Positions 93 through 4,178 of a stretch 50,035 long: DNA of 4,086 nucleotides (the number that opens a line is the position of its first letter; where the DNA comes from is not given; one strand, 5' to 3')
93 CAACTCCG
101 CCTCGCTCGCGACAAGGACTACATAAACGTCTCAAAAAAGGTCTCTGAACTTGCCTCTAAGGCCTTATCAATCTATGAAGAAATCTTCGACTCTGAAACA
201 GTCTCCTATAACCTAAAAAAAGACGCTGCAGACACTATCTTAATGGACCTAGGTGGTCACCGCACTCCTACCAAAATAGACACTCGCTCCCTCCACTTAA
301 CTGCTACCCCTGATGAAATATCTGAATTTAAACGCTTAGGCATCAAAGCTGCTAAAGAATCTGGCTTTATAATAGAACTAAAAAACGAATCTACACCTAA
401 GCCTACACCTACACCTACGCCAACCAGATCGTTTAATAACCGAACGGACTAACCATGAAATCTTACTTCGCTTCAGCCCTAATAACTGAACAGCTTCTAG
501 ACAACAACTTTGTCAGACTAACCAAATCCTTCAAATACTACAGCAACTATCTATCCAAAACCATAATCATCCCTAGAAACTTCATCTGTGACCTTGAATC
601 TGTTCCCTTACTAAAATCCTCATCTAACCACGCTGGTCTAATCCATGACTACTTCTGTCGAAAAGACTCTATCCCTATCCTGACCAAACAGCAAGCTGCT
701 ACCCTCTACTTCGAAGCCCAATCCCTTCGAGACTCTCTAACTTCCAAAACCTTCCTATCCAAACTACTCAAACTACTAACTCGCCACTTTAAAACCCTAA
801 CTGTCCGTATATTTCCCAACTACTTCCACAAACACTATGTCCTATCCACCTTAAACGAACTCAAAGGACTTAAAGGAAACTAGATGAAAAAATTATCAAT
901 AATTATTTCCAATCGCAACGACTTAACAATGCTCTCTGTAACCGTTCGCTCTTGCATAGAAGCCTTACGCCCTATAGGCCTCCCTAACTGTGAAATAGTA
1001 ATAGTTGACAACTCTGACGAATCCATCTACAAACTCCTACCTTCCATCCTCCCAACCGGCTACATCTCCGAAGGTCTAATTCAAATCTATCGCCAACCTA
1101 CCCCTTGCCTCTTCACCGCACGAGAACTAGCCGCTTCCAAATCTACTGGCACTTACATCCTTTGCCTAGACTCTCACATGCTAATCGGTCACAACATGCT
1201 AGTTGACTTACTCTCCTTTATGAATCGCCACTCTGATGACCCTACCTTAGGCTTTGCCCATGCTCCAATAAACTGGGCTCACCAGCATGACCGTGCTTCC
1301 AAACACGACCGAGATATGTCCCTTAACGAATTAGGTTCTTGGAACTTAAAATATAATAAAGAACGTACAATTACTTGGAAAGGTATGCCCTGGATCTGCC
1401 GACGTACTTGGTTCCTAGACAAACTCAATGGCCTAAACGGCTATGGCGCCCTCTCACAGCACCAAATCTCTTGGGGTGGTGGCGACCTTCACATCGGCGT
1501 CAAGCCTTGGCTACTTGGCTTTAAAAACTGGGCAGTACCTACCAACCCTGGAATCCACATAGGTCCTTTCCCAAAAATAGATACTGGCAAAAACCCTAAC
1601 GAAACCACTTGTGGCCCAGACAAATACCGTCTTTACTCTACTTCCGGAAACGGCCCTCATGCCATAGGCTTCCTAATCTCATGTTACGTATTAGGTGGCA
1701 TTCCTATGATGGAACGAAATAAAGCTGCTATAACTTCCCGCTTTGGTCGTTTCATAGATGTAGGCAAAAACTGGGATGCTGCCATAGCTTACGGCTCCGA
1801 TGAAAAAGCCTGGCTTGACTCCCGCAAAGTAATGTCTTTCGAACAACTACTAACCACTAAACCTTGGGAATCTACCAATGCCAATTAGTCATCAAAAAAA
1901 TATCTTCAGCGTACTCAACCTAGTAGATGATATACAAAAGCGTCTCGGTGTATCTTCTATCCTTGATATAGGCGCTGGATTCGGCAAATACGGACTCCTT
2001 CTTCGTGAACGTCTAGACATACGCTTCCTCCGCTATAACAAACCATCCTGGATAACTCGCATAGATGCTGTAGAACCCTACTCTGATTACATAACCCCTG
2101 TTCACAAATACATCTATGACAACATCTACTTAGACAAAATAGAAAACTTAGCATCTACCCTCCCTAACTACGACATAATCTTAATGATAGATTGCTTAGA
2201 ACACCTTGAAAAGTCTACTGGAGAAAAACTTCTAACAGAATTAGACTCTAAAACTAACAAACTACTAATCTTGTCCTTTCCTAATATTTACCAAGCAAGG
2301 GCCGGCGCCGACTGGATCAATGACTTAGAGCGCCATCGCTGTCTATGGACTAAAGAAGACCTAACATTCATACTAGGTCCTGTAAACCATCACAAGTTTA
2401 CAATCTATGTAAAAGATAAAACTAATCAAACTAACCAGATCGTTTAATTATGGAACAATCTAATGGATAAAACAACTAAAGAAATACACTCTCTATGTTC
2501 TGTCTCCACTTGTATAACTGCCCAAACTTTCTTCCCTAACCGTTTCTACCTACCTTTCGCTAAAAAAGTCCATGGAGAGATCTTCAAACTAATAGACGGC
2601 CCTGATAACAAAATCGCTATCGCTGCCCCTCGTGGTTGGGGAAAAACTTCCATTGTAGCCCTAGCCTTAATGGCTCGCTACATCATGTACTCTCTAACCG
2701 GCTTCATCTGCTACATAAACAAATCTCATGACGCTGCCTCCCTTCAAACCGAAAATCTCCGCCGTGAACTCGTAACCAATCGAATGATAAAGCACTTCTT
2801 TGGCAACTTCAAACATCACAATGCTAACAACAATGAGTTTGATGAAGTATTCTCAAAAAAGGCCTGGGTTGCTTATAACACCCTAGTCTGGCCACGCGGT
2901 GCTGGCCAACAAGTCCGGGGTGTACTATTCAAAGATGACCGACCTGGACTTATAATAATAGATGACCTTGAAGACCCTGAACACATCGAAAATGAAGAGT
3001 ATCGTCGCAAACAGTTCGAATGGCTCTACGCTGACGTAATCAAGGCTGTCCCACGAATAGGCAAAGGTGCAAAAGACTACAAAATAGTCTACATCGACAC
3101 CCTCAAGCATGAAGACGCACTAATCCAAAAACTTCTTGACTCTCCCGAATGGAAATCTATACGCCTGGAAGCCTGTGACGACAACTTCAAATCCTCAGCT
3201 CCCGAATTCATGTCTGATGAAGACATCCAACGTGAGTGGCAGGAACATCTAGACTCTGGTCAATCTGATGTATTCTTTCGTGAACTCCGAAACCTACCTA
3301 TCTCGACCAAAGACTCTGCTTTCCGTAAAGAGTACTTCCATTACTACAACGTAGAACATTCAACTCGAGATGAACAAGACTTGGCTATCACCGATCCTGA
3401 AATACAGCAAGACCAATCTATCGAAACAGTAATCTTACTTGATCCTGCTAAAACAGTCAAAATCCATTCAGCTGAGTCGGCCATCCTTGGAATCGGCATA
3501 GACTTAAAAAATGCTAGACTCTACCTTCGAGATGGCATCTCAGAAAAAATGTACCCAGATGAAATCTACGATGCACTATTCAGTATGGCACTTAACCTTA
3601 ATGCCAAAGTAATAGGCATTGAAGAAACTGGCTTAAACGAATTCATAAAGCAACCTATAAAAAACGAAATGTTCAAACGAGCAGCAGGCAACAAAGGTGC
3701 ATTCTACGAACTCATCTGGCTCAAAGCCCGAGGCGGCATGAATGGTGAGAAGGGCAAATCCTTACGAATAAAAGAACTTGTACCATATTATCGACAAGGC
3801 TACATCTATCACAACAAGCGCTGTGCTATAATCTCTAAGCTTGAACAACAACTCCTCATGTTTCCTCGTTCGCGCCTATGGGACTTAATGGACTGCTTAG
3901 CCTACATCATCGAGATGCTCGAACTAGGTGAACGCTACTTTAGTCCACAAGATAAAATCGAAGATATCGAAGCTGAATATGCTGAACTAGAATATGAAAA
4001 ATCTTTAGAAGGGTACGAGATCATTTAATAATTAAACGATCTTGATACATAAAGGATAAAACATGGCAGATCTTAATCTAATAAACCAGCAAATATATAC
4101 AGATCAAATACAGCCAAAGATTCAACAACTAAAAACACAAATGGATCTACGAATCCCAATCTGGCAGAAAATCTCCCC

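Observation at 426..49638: A 25-nt dyad-symmetric element in 27 copies punctuates gene-module boundaries on both transcription arms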

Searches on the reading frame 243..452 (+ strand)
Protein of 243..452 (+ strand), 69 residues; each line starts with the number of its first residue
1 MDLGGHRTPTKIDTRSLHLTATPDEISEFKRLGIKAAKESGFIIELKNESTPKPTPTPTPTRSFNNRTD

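Call 15: search_protein_families(library=pfam, max_evalue=0.01, proteins=[window:243-452:+])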
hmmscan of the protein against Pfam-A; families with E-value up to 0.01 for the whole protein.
window:243-452:+ (69 aa): 0 families

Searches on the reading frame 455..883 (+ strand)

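Call 15: search_protein_families(library=pfam, max_evalue=0.01, proteins=[window:455-883:+])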
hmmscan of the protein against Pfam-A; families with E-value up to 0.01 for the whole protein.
window:455-883:+ (142 aa): 1 family
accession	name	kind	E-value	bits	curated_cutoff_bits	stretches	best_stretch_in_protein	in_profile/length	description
PF07087.16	DUF1353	-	0.00034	20.6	22.5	1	21-88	2-73/91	Protein of unknown function (DUF1353)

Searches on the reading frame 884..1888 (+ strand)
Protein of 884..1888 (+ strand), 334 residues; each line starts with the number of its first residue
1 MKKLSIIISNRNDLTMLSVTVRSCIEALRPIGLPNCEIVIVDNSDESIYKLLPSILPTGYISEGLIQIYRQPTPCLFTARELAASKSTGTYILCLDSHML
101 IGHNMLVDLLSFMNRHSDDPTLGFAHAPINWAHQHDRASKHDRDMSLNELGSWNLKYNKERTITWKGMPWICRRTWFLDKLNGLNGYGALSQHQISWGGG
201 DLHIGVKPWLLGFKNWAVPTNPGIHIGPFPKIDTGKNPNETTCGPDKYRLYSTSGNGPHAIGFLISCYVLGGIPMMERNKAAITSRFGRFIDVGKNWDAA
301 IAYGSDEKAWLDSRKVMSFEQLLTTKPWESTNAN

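Call 7: search_protein_families(library=phrogs, proteins=[window:884-1888:+])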
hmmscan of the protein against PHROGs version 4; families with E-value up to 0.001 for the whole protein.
window:884-1888:+ (334 aa): 0 families

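Call 15: search_protein_families(library=pfam, max_evalue=0.01, proteins=[window:884-1888:+])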
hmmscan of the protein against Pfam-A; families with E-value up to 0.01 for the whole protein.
window:884-1888:+ (334 aa): 1 family
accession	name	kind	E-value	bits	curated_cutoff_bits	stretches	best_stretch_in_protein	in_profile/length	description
PF00535.33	Glycos_transf_2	-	1.2e-10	42.1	23.3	1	5-123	1-113/168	Glycosyl transferase family 2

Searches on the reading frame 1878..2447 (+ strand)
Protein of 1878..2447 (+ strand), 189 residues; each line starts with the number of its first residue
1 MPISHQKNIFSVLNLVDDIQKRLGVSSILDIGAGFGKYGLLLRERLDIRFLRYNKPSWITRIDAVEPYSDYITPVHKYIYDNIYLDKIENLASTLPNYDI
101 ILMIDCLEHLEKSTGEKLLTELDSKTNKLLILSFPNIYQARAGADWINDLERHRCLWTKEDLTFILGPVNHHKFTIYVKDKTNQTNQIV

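Call 7: search_protein_families(library=phrogs, proteins=[window:1878-2447:+])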
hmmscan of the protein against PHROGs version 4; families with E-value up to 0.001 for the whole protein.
window:1878-2447:+ (189 aa): 1 family
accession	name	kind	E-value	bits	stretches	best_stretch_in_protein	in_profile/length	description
phrog_3382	-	other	5.5e-06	26.8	1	15-142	38-156/207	methyltransferase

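Call 15: search_protein_families(library=pfam, max_evalue=0.01, proteins=[window:1878-2447:+])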
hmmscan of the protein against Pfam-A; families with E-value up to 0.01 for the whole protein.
window:1878-2447:+ (189 aa): 1 family
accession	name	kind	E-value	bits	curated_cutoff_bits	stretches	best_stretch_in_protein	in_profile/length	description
PF13489.12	Methyltransf_23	-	9.5e-06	25.9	27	1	25-163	23-151/164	Methyltransferase domain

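Call 115: search_protein_families(library=ncbifam, max_evalue=0.001, proteins=[window:1878-2447:+])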
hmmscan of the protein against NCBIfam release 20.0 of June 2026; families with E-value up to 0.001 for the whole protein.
window:1878-2447:+ (189 aa): 0 families

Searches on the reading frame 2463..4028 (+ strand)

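Call 7: search_protein_families(library=phrogs, proteins=[window:2463-4028:+])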
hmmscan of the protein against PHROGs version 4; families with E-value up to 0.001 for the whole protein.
window:2463-4028:+ (521 aa): 4 families
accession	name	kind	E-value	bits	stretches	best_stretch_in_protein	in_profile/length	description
phrog_38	-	head and packaging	1.5e-61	210.1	1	21-487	278-704/760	terminase large subunit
phrog_5573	-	head and packaging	4.4e-09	37.1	1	228-486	10-234/250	terminase large subunit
phrog_14112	-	unknown function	3.6e-07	30.9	1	46-193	100-244/247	-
phrog_4758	-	head and packaging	4.8e-06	27.1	1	37-220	46-213/243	terminase large subunit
